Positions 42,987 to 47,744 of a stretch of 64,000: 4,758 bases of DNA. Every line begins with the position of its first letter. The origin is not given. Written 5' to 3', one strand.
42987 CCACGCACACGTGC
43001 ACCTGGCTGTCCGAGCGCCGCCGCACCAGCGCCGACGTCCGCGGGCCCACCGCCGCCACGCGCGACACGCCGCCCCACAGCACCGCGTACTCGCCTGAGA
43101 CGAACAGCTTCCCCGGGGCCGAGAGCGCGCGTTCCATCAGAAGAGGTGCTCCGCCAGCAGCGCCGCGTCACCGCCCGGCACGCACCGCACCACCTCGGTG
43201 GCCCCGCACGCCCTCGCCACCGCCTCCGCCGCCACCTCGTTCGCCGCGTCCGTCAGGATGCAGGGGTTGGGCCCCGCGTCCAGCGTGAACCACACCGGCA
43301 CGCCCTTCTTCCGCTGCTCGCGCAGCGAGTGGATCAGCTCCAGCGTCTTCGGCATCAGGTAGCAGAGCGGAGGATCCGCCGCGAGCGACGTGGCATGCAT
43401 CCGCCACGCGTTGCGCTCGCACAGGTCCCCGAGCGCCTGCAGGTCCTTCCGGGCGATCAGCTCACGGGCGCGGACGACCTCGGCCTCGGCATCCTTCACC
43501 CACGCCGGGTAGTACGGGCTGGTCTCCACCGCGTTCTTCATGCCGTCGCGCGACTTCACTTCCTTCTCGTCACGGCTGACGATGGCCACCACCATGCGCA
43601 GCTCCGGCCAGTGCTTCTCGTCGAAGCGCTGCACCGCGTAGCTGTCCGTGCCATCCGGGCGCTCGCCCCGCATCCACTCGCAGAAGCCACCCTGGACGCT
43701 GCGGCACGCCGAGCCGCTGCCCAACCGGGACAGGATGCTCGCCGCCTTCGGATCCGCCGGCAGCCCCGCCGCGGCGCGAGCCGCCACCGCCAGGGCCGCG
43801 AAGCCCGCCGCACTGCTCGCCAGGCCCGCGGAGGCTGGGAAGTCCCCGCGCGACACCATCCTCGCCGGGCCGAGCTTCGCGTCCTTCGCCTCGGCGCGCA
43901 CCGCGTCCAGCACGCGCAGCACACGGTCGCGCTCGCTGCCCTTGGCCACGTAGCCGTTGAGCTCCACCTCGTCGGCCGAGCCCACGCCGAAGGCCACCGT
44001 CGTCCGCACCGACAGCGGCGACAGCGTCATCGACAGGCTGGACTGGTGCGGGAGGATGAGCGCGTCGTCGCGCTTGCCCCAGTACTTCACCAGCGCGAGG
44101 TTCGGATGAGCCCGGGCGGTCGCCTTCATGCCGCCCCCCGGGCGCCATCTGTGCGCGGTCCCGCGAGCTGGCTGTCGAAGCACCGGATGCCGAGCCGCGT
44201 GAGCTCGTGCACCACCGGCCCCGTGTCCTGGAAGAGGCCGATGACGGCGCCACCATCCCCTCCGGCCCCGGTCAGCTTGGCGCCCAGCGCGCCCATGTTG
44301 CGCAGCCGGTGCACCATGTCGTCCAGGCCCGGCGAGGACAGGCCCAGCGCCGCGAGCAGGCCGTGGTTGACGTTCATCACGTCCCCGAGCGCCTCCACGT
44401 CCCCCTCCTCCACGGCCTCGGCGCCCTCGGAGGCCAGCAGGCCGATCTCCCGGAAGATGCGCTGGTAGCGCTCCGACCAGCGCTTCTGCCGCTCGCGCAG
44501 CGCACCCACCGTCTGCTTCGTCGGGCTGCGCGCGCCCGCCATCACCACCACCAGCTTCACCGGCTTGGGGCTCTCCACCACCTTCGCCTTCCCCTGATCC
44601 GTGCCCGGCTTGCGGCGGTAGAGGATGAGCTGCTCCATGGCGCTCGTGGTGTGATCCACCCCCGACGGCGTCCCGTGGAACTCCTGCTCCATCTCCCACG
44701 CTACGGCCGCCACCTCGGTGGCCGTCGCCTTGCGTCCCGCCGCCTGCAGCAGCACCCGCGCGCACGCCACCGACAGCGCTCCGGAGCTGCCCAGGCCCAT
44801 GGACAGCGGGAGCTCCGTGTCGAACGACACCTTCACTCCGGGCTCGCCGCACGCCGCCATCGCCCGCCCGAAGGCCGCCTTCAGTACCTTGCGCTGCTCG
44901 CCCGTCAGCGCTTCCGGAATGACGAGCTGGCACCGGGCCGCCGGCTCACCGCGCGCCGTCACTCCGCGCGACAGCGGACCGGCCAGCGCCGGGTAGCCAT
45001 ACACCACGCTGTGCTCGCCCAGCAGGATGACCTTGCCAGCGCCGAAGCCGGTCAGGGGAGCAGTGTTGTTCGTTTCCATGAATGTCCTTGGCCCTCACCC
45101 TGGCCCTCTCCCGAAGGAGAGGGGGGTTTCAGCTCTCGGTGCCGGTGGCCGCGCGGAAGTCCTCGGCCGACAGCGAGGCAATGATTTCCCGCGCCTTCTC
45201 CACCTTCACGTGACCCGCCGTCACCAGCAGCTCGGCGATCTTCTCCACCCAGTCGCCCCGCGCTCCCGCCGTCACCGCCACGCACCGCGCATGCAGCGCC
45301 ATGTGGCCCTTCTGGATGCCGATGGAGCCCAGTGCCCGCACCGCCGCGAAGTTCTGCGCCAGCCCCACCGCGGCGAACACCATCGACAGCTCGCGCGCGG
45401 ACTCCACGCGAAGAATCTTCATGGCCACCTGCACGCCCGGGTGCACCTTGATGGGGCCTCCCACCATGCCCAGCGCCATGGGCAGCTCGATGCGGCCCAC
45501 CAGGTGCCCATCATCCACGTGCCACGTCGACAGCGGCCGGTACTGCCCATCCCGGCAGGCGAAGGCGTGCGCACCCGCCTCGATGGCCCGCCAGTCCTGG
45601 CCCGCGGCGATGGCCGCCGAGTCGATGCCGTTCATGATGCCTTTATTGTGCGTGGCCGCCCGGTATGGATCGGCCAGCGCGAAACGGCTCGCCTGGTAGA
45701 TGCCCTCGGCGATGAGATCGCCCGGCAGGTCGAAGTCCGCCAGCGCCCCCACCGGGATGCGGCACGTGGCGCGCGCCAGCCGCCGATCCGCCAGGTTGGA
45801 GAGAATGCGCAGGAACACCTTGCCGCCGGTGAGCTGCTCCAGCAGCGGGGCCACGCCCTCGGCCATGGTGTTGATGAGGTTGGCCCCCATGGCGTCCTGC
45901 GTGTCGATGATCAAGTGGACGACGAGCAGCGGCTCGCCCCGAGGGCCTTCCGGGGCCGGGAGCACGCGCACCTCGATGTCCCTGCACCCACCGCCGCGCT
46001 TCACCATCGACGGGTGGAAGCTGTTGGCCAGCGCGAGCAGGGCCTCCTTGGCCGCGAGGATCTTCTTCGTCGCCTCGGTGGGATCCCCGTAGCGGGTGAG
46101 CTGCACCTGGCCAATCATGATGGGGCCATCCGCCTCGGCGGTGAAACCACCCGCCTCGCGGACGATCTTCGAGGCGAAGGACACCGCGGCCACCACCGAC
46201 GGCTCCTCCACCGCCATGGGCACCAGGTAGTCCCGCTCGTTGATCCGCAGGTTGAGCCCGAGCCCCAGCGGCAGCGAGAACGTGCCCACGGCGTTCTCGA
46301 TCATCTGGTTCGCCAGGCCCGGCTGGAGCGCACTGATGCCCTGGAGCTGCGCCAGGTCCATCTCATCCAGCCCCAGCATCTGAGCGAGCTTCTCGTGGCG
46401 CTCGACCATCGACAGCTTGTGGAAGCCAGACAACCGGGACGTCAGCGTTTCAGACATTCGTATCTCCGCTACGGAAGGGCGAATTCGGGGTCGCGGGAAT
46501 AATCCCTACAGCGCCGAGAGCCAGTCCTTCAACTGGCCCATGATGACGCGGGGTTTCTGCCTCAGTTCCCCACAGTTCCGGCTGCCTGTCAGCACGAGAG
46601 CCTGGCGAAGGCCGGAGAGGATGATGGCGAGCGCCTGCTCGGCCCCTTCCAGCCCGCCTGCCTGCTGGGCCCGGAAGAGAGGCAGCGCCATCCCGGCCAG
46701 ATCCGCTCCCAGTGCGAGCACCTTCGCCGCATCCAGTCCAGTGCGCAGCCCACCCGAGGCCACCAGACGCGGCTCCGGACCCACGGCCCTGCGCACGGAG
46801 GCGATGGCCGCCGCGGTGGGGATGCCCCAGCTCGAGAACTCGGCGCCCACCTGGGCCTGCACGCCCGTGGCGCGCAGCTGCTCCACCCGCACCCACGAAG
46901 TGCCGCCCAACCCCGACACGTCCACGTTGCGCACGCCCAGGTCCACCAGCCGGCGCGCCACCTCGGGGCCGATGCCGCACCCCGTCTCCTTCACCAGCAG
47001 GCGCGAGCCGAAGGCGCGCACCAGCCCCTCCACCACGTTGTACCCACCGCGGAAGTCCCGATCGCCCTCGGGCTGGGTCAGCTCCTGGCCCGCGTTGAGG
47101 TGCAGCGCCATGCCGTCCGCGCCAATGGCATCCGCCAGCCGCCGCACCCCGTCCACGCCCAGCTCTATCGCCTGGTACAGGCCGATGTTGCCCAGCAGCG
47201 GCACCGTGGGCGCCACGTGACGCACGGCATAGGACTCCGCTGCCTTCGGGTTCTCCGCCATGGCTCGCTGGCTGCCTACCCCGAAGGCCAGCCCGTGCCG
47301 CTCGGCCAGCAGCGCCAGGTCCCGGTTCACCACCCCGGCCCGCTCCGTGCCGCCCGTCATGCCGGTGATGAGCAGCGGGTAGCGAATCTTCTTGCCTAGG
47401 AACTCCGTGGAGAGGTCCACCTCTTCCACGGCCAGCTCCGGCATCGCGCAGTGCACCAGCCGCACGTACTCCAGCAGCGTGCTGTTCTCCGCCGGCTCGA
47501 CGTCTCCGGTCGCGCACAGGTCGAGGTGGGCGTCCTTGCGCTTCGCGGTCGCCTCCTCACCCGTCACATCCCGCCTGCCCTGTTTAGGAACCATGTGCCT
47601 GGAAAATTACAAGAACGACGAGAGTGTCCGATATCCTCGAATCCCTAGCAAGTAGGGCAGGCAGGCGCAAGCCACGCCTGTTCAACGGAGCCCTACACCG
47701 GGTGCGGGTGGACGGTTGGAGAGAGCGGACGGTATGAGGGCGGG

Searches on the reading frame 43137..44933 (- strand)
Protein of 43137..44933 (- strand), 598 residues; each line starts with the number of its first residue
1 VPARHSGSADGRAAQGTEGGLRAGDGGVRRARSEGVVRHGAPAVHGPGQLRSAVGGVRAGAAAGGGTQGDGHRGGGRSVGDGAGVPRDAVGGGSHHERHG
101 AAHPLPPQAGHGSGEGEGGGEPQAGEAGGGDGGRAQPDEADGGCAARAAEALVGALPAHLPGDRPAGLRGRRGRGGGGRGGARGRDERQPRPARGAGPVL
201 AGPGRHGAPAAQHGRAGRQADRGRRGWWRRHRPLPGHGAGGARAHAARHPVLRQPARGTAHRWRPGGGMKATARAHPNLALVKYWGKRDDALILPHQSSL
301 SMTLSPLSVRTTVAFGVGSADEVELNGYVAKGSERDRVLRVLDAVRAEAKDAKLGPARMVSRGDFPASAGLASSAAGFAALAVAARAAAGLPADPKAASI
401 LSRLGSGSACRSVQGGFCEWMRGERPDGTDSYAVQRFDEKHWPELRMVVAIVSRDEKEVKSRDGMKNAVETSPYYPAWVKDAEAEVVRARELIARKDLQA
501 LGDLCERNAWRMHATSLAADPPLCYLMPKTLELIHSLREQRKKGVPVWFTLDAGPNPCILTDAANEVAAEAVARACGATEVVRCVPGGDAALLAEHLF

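Call 76: search_protein_families(library=pfam, proteins=[window:43137-44933:-], max_evalue=0.00001)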
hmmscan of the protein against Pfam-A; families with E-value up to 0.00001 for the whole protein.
window:43137-44933:- (598 aa): 3 families
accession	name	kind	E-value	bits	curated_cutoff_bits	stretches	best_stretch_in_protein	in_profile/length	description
PF22700.2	MVD-like_N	-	3.4e-51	173.4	27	1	275-433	1-157/157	Diphosphomevalonate decarboxylase-like N-terminal domain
PF18376.6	MDD_C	-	1.9e-17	64.1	23.2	1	447-566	1-123/186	Mevalonate 5-diphosphate decarboxylase C-terminal domain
PF00288.32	GHMP_kinases_N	-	1.3e-06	29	22.3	1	338-405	3-67/87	GHMP kinases N terminal domain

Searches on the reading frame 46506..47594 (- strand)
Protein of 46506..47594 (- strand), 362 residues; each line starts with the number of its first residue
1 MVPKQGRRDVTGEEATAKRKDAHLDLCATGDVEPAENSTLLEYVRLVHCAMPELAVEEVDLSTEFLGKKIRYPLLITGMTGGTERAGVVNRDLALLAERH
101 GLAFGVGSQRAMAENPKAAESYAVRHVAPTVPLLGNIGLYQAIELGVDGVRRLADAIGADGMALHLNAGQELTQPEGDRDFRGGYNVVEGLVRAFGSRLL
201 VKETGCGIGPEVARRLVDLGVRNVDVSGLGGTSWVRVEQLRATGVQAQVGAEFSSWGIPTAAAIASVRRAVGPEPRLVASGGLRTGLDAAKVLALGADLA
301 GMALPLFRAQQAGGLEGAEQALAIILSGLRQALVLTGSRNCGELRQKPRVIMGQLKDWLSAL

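Call 9: search_protein_families(library=pfam, proteins=[window:46506-47594:-], max_evalue=0.001)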
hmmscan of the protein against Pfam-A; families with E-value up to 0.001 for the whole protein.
window:46506-47594:- (362 aa): 2 families
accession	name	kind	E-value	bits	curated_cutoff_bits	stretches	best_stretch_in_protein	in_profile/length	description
PF01070.24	FMN_dh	-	1.8e-18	67.1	24.9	1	194-346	216-345/350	FMN-dependent dehydrogenase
PF01645.23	Glu_synthase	-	0.00047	19.9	20.4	1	255-303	251-304/369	Conserved region in glutamate synthase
